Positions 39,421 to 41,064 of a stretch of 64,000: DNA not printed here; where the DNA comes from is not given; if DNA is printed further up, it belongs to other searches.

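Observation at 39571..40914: AAA+ ATPase with a novel N-terminal domain, translationally coupled to the prepilin peptidase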

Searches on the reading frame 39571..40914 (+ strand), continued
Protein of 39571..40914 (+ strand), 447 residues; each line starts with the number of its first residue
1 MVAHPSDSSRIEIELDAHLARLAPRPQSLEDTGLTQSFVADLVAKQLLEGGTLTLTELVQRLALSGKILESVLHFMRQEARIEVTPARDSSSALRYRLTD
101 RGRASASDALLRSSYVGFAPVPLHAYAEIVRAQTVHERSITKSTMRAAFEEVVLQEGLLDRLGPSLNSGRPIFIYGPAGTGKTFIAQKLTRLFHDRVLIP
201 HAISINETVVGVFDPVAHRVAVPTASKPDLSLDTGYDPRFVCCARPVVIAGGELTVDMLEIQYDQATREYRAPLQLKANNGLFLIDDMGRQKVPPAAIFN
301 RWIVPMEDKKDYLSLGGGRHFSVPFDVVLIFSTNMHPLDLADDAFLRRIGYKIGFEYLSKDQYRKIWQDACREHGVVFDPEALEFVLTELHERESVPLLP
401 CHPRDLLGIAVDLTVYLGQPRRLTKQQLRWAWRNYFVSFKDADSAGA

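Call 37: search_protein_families(library=pfam, proteins=[P0139, P0156, P0157, P0160, P0176, P0181, P0186, P0191, P0173, P0133], max_evalue=0.05)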
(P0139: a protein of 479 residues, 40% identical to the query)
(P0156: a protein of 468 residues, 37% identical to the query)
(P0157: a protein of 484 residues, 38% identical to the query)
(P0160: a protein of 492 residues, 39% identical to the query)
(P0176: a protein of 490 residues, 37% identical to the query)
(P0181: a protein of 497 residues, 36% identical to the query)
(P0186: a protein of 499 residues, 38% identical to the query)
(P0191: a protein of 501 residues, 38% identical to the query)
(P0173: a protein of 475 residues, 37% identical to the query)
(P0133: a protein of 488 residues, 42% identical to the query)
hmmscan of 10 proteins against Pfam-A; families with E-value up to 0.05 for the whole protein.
P0139 (479 aa): 15 families
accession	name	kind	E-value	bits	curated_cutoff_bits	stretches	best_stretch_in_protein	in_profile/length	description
PF13191.12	AAA_16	-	2.2e-06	28.7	32.6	1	192-232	10-51/167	AAA ATPase domain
PF00004.35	AAA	-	8.4e-05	23.5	21.2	1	208-227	1-20/131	ATPase family associated with various cellular activities (AAA)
PF10415.14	FumaraseC_C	-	0.00037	21.3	32.5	0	29-55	23-49/54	Fumarase C C-terminus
PF01057.23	Parvo_NS1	-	0.00054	19.5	20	1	132-230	37-138/271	Parvovirus non-structural protein NS1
PF13401.12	AAA_22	-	0.0014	19.4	27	0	205-229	5-29/130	AAA domain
PF20030.5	bpMoxR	-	0.0079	15.7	27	1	186-233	12-59/205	MoxR domain in the MoxR-vWA-beta-propeller ternary systems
PF13238.12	AAA_18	-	0.014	16.3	29.4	1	208-226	1-19/128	AAA domain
PF07728.20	AAA_5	-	0.015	15.7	22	1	208-228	2-22/139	AAA domain (dynein-related subfamily)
PF01078.27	Mg_chelatase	-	0.017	14.9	20.3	1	203-227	20-44/207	Magnesium chelatase, subunit ChlI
PF20720.3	nSTAND3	-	0.02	15.1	27.2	0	206-225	18-37/155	Novel STAND NTPase 3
PF00910.28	RNA_helicase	-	0.021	15.7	21.5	0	208-234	1-27/105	RNA helicase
PF13479.12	AAA_24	-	0.021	15.1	27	1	205-225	2-22/195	AAA domain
PF13481.12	AAA_25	-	0.023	14.7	27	0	203-222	31-50/195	AAA domain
PF12775.13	AAA_7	-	0.027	14.5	25.8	0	203-240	31-68/181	P-loop containing dynein motor region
PF06068.19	TIP49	-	0.036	13.7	23.8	0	204-229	49-74/347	TIP49 P-loop domain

P0156 (468 aa): 17 families
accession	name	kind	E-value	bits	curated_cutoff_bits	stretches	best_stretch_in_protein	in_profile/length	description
PF00004.35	AAA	-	5.8e-05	24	21.2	1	208-244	1-33/131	ATPase family associated with various cellular activities (AAA)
PF13191.12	AAA_16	-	0.00044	21.2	32.6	1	197-237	14-57/167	AAA ATPase domain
PF13238.12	AAA_18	-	0.0022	18.9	29.4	1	208-264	1-53/128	AAA domain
PF05496.18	RuvB_N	-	0.0034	17.6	27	1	207-234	35-62/159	Holliday junction DNA helicase RuvB P-loop domain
PF00910.28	RNA_helicase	-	0.0039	18.1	21.5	1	208-244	1-39/105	RNA helicase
PF13401.12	AAA_22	-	0.0045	17.7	27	1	206-286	6-68/130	AAA domain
PF06068.19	TIP49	-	0.0055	16.4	23.8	1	204-246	49-89/347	TIP49 P-loop domain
PF07728.20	AAA_5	-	0.011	16.1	22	0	208-229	2-23/139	AAA domain (dynein-related subfamily)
PF01078.27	Mg_chelatase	-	0.013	15.4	20.3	1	185-226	2-43/207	Magnesium chelatase, subunit ChlI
PF20720.3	nSTAND3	-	0.014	15.5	27.2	1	203-234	15-46/155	Novel STAND NTPase 3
PF12775.13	AAA_7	-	0.019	15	25.8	1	200-239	28-67/181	P-loop containing dynein motor region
PF20030.5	bpMoxR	-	0.019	14.5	27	0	189-234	15-60/205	MoxR domain in the MoxR-vWA-beta-propeller ternary systems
PF01637.24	ATPase_2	-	0.026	14.8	33.2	0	203-240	18-56/225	ATPase domain predominantly from Archaea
PF00005.33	ABC_tran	-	0.033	15.2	25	0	198-230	4-36/137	ABC transporter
PF01695.23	IstB_IS21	-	0.038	13.9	24.1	0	201-227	88-114/238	IstB-like ATP binding protein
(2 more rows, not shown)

P0157 (484 aa): 9 families
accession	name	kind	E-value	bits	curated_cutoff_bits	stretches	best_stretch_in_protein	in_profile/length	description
PF00004.35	AAA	-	0.0008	20.3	21.2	1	205-238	1-34/131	ATPase family associated with various cellular activities (AAA)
PF13191.12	AAA_16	-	0.00092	20.2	32.6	1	193-257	14-85/167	AAA ATPase domain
PF12775.13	AAA_7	-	0.0062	16.5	25.8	1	199-237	30-68/181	P-loop containing dynein motor region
PF00158.32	Sigma54_activat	-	0.011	15.9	20.2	0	190-224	10-44/168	Sigma-54 interaction domain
PF13476.12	AAA_23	-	0.019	16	27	1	205-226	22-43/201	AAA domain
PF00910.28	RNA_helicase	-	0.029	15.3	21.5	0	205-234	1-30/105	RNA helicase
PF05272.17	VapE-like_dom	-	0.032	14.1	25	0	173-224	22-73/217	Virulence-associated protein E-like domain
PF25201.1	nSTAND6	-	0.04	14.4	27.7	0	203-242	19-58/148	Novel STAND NTPase 6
PF07728.20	AAA_5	-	0.045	14.2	22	0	204-227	1-24/139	AAA domain (dynein-related subfamily)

P0160 (492 aa): 6 families
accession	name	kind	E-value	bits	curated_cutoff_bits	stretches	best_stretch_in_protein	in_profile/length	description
PF13191.12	AAA_16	-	0.00015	22.7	32.6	1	205-263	19-85/167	AAA ATPase domain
PF00910.28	RNA_helicase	-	0.00075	20.4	21.5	1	211-262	1-54/105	RNA helicase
PF13401.12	AAA_22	-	0.0027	18.5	27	1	207-281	4-59/130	AAA domain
PF00004.35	AAA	-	0.0079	17.1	21.2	1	212-238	2-28/131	ATPase family associated with various cellular activities (AAA)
PF00158.32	Sigma54_activat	-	0.035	14.2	20.2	0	203-229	17-43/168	Sigma-54 interaction domain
PF01078.27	Mg_chelatase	-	0.038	13.8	20.3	0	204-232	18-46/207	Magnesium chelatase, subunit ChlI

P0176 (490 aa): 4 families
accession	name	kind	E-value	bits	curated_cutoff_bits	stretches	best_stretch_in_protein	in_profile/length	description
PF01078.27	Mg_chelatase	-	0.00092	19.1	20.3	1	198-226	18-46/207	Magnesium chelatase, subunit ChlI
PF07728.20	AAA_5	-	0.0013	19.2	22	1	205-232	2-31/139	AAA domain (dynein-related subfamily)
PF00004.35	AAA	-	0.0027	18.6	21.2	0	205-222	1-18/131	ATPase family associated with various cellular activities (AAA)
PF13191.12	AAA_16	-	0.012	16.5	32.6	1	198-228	19-51/167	AAA ATPase domain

P0181 (497 aa): 12 families
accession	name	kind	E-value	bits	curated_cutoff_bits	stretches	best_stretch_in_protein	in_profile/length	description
PF00004.35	AAA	-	0.00056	20.8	21.2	1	205-226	1-22/131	ATPase family associated with various cellular activities (AAA)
PF13479.12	AAA_24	-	0.0027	18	27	1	203-225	3-25/195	AAA domain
PF20720.3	nSTAND3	-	0.0028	17.8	27.2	1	198-237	13-52/155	Novel STAND NTPase 3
PF13481.12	AAA_25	-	0.0072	16.4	27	1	199-223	30-54/195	AAA domain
PF07728.20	AAA_5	-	0.01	16.3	22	0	205-226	2-23/139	AAA domain (dynein-related subfamily)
PF01078.27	Mg_chelatase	-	0.012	15.5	20.3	1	202-229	22-49/207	Magnesium chelatase, subunit ChlI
PF06068.19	TIP49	-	0.012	15.2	23.8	1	201-229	49-77/347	TIP49 P-loop domain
PF00910.28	RNA_helicase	-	0.016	16.1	21.5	0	205-230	1-26/105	RNA helicase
PF07088.17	GvpD_P-loop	-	0.021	15.2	24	1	201-233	9-41/189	GvpD gas vesicle protein, P-loop domain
PF05496.18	RuvB_N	-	0.026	14.7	27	0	204-227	35-58/159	Holliday junction DNA helicase RuvB P-loop domain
PF13191.12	AAA_16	-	0.027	15.4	32.6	0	200-228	22-50/167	AAA ATPase domain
PF13086.12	AAA_11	-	0.048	13.9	27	0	197-226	12-41/257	AAA domain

P0186 (499 aa): 3 families
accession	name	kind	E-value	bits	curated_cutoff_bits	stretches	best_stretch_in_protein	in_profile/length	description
PF00004.35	AAA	-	0.0052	17.7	21.2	1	205-226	1-22/131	ATPase family associated with various cellular activities (AAA)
PF13191.12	AAA_16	-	0.028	15.4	32.6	0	200-223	22-45/167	AAA ATPase domain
PF20720.3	nSTAND3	-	0.029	14.5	27.2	0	199-231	14-46/155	Novel STAND NTPase 3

P0191 (501 aa): 7 families
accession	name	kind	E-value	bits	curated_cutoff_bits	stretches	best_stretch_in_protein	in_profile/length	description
PF00004.35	AAA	-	9.8e-05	23.2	21.2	1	206-230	1-25/131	ATPase family associated with various cellular activities (AAA)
PF13191.12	AAA_16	-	0.0023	18.9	32.6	1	192-230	11-51/167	AAA ATPase domain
PF01078.27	Mg_chelatase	-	0.0043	16.9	20.3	1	197-229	16-48/207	Magnesium chelatase, subunit ChlI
PF07728.20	AAA_5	-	0.0065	16.9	22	1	206-231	2-28/139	AAA domain (dynein-related subfamily)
PF20720.3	nSTAND3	-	0.0096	16.1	27.2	1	188-230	2-44/155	Novel STAND NTPase 3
PF00910.28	RNA_helicase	-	0.035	15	21.5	0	206-233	1-28/105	RNA helicase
PF05496.18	RuvB_N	-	0.035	14.3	27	0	205-233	35-63/159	Holliday junction DNA helicase RuvB P-loop domain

P0173 (475 aa): 10 families
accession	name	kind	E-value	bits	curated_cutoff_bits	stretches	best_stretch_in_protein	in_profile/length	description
PF00004.35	AAA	-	0.00028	21.8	21.2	1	198-248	1-51/131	ATPase family associated with various cellular activities (AAA)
PF20703.3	nSTAND1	-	0.00037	20.7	27.1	0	183-214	21-52/379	Novel STAND NTPase 1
PF13191.12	AAA_16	-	0.00054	20.9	32.6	1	184-259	8-97/167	AAA ATPase domain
PF25201.1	nSTAND6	-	0.00092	19.7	27.7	1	182-235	5-58/148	Novel STAND NTPase 6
PF20720.3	nSTAND3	-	0.0084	16.3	27.2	1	191-241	13-63/155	Novel STAND NTPase 3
PF12775.13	AAA_7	-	0.019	15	25.8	1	191-234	29-72/181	P-loop containing dynein motor region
PF13479.12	AAA_24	-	0.02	15.2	27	1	195-220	2-27/195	AAA domain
PF13401.12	AAA_22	-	0.033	14.9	27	0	194-232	4-33/130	AAA domain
PF00910.28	RNA_helicase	-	0.037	14.9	21.5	0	198-227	1-30/105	RNA helicase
PF00158.32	Sigma54_activat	-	0.043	13.9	20.2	0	183-215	10-42/168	Sigma-54 interaction domain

P0133 (488 aa): 7 families
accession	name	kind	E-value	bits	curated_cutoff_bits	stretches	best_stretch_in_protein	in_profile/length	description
PF13191.12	AAA_16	-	0.00011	23.2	32.6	1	194-251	10-73/167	AAA ATPase domain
PF25201.1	nSTAND6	-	0.0041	17.6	27.7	0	194-228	5-39/148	Novel STAND NTPase 6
PF20720.3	nSTAND3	-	0.0064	16.6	27.2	1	203-234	13-44/155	Novel STAND NTPase 3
PF13238.12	AAA_18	-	0.0089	16.9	29.4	1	210-228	1-19/128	AAA domain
PF13401.12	AAA_22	-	0.0089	16.8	27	1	208-231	6-29/130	AAA domain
PF00004.35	AAA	-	0.031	15.2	21.2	0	210-248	1-39/131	ATPase family associated with various cellular activities (AAA)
PF00158.32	Sigma54_activat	-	0.032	14.3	20.2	0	196-227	11-42/168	Sigma-54 interaction domain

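Call 50: search_protein_families(library=pfam, proteins=[L087:266-2554:+, L087:3831-5885:+, L095:3666-4400:+, L111:7881-8891:+, L111:11932-12633:+, L099:2404-3687:+, L131:8700-9842:+, L131:11267-12082:+, L138:11254-12795:+, L125:10466-11965:+], max_evalue=0.00001)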
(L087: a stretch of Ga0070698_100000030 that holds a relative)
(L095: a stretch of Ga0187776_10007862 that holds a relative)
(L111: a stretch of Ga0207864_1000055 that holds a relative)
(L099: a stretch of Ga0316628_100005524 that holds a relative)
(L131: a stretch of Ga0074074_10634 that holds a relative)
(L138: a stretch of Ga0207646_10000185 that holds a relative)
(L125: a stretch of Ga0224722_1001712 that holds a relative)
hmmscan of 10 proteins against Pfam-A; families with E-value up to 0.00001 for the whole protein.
L087:266-2554:+ (762 aa): 7 families
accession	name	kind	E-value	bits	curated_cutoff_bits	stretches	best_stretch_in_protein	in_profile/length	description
PF00580.27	UvrD-helicase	-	1.5e-89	300.8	23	1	13-277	1-271/271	UvrD/REP helicase N-terminal domain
PF13361.12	UvrD_C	-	1.9e-70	238.5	25.6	1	282-619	1-349/350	UvrD-like helicase C-terminal domain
PF13245.12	AAA_19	-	7.4e-24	84.9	25.1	1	17-258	1-130/134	AAA domain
PF21196.3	PcrA_UvrD_tudor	-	3.2e-11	43.3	23.9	1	715-761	2-48/48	PcrA/UvrD tudor domain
PF13538.12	UvrD_C_2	-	2.2e-08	34.3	27.4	1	557-615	2-51/52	UvrD-like helicase C-terminal domain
PF13604.12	AAA_30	-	7.3e-07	29.5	27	0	13-77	2-66/191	AAA domain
PF01443.25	Viral_helicase1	-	7.4e-06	26.4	21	0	557-615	178-226/228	Viral superfamily 1 RNA helicase core domain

L087:3831-5885:+ (684 aa): 8 families
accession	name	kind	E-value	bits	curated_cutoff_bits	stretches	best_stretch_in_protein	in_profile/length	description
PF01653.23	DNA_ligase_aden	-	2.4e-93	312.7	27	1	71-315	2-253/253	NAD-dependent DNA ligase adenylation domain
PF03120.22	DNA_ligase_OB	-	7.2e-31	106.3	32.9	1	318-388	1-71/79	NAD-dependent DNA ligase OB-fold domain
PF00533.33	BRCT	-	1.4e-11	44.9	21.3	1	608-678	4-75/78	BRCA1 C Terminus (BRCT) domain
PF12826.13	HHH_2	-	1.2e-10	41.8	27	1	512-581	1-59/64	Helix-hairpin-helix motif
PF03119.21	DNA_ligase_ZBD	-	2.2e-10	40.7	25.8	1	410-436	1-27/27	NAD-dependent DNA ligase C4 zinc finger domain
PF14520.12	HHH_5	-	1.5e-09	38.6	27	0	547-574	25-52/57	Helix-hairpin-helix domain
PF00633.29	HHH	-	7.8e-08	32.2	24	1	548-576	2-30/30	Helix-hairpin-helix motif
PF22745.1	Nlig-Ia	-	2.4e-07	31.8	27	1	7-58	2-53/92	DNA ligase-like, N-terminal NAD+-binding domain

L095:3666-4400:+ (244 aa): 3 families
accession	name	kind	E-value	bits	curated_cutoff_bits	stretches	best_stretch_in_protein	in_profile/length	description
PF00535.33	Glycos_transf_2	-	2.2e-26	93.2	23.3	1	6-151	1-144/168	Glycosyl transferase family 2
PF13641.12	Glyco_tranf_2_3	-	2.3e-07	31.5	27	1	5-96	3-96/230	Glycosyltransferase like family 2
PF10111.15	Glyco_tranf_2_2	-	6.9e-07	29.5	27.3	1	6-107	1-102/276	Glycosyltransferase like family 2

L111:7881-8891:+ (336 aa): 4 families
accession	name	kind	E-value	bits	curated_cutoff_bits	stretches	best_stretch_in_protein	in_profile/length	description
PF22725.1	GFO_IDH_MocA_C3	-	7.2e-29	100.7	27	1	132-255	2-124/124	GFO/IDH/MocA C-terminal domain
PF01408.29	GFO_IDH_MocA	-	2.2e-28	99.8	24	1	3-123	1-120/120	Oxidoreductase family, NAD-binding Rossmann fold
PF02894.22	GFO_IDH_MocA_C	-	1.7e-22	80.7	22.9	1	135-330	1-217/218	Oxidoreductase family, C-terminal alpha/beta domain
PF22685.1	Gal80p_C-like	-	2.3e-06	28.3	29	0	129-216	1-89/152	Gal80p, C-terminal domain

L111:11932-12633:+ (233 aa): 0 families

L099:2404-3687:+ (427 aa): 2 families
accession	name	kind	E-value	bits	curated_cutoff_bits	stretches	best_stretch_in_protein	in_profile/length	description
PF00202.27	Aminotran_3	-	3.6e-127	424.8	30.5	1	45-424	4-403/403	Aminotransferase class-III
PF00155.27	Aminotran_1_2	-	5.8e-07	29.5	19.7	1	196-396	117-332/361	Aminotransferase class I and II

L131:8700-9842:+ (380 aa): 7 families
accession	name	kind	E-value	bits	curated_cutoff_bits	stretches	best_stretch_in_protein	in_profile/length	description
PF13484.11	Fer4_16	-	2.1e-24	86.5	30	1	191-255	1-66/66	4Fe-4S double cluster binding domain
PF08331.15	QueG_DUF1730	-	5.5e-20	71.5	25.1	1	61-138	1-77/77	Epoxyqueuosine reductase QueG, DUF1730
PF13646.12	HEAT_2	-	1.2e-16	61.2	27.7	1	303-376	15-87/88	HEAT repeats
PF03130.22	HEAT_PBS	-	4.6e-09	36.3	20.9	0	336-361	1-26/27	PBS lyase HEAT-like repeat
PF00514.29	Arm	-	5.6e-07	29.8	20.6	1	317-348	10-40/41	Armadillo/beta-catenin-like repeat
PF13513.12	HEAT_EZ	-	8.7e-07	29.8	27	1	309-347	18-55/55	HEAT-like repeat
PF02985.28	HEAT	-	9.8e-07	28.9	23.5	1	321-348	2-28/31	HEAT repeat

L131:11267-12082:+ (271 aa): 2 families
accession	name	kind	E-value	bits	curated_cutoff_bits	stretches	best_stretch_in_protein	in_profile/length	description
PF12850.12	Metallophos_2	-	5.8e-18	65.8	27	1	1-235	1-153/154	Calcineurin-like phosphoesterase superfamily domain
PF00149.33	Metallophos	-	8.1e-15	56.2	21.5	1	1-176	1-190/191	Calcineurin-like phosphoesterase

L138:11254-12795:+ (513 aa): 2 families
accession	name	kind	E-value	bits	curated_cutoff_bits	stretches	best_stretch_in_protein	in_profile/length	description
PF01039.27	Carboxyl_trans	-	1.1e-193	644.8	22.3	1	25-511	1-493/493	Carboxyl transferase domain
PF03255.19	ACCA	-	4.9e-13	49.4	23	1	330-445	126-237/310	Acetyl co-enzyme A carboxylase carboxyltransferase-like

L125:10466-11965:+ (499 aa): 1 family
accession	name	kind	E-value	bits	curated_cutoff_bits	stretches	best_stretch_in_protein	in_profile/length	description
PF00437.27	T2SSE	-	6.1e-68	229.6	24.9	1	140-416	4-275/370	Type II/IV secretion system protein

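Call 62: find_encoding_contigs(protein=P0176, flank=8000, max_places=2)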
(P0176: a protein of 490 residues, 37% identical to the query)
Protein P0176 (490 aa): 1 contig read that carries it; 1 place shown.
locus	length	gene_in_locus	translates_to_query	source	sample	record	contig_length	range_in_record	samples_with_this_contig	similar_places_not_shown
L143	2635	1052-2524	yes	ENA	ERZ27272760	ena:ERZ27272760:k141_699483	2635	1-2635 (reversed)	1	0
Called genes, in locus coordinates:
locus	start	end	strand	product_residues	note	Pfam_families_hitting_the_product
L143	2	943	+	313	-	?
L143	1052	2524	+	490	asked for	-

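Call 63: find_encoding_contigs(protein=P0191, flank=8000, max_places=2)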
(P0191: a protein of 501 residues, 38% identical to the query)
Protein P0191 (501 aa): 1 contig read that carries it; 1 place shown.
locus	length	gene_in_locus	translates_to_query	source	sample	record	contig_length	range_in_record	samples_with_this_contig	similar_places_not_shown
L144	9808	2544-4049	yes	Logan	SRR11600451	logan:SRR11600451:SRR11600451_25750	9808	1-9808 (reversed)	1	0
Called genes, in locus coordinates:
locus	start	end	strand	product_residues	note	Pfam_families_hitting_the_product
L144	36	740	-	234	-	PF00582:Usp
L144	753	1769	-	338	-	PF00582:Usp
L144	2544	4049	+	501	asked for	-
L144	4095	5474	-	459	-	-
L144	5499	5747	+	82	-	-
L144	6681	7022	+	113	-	PF00724:Oxidored_FMN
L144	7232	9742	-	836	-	PF01266:DAO, PF13738:Pyr_redox_3 (faint), PF16350:FAO_M, PF01571:GCV_T, PF08669:GCV_T_C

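Call 64: search_dna_similar(query=window:39571-40914:+, collection=plasmids, mode=protein, max_evalue=1e-20, max_rows=30)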
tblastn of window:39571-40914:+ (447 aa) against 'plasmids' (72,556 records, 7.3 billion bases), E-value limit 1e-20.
Records with a match: 76; places in all: 76; records where one place covers at least 80% of the query: 75.
Best place of each record, by identity: <60% 76.
By first word of the organism name: Rhizobium 57; Sinorhizobium 7; Burkholderia 6; Paraburkholderia 2; Photobacterium 1; Salipiger 1; Ensifer 1; Pseudorhodobacter 1.
By predicted mobility (MOB-suite, as given by PLSDB): non-mobilizable 48; conjugative 24; mobilizable 4.
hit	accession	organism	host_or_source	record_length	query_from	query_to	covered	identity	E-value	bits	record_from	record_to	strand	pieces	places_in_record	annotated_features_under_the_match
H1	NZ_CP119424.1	Photobacterium sp. DA100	-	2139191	22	438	93%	44.4%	3e-109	361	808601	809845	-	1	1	none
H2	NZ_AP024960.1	Paraburkholderia terrae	-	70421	7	444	98%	40.3%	1e-92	313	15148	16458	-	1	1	ATP-binding protein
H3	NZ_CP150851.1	Burkholderia pyrrocinia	-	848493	20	445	95%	40.4%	7e-84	288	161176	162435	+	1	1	ATP-binding protein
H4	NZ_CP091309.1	Burkholderia pyrrocinia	-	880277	20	444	95%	40.5%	8e-88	299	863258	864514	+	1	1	ATP-binding protein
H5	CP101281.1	Burkholderia sp. FXe9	bacteria,soil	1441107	20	445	95%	40.2%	9e-68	284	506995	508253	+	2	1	none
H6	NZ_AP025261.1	Paraburkholderia terrae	-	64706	7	436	96%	39.7%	1e-90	308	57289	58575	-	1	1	ATP-binding protein | hypothetical protein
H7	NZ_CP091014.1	Burkholderia cenocepacia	-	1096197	20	445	95%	39.9%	4e-81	280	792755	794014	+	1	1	none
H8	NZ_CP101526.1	Burkholderia arboris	mixed culture,soil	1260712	26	445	94%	39.2%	1e-85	293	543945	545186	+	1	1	none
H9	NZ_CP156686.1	Burkholderia stagnalis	Bacterial cells,soils collected in ...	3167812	20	444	95%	37.9%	5e-82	283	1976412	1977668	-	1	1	none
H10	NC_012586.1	Sinorhizobium fredii NGR234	-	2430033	20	438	94%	37.9%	3e-76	266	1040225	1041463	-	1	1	record has no annotation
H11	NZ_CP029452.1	Sinorhizobium fredii CCBAU 25509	Glycine soja,cell culture,plant root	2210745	20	437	94%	37.8%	1e-74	261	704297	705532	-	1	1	record has no annotation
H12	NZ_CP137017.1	Sinorhizobium fredii GR64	Phaseolus vulgaris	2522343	20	437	94%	37.8%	3e-74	260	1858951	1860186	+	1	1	record has no annotation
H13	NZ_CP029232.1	Sinorhizobium fredii CCBAU 45436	Glycine max,cell culture,plant root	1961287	20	437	94%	37.8%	3e-74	260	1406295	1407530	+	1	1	record has no annotation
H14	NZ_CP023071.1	Sinorhizobium fredii CCBAU 83666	G.max,nodule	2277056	20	437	94%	37.8%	3e-74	260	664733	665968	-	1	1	record has no annotation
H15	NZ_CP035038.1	Sinorhizobium fredii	single cell,soil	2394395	21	437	93%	37.9%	2e-75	264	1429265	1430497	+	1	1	none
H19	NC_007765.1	Rhizobium etli CFN 42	-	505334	21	438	94%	37.2%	1e-73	258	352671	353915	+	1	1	ATPase AAA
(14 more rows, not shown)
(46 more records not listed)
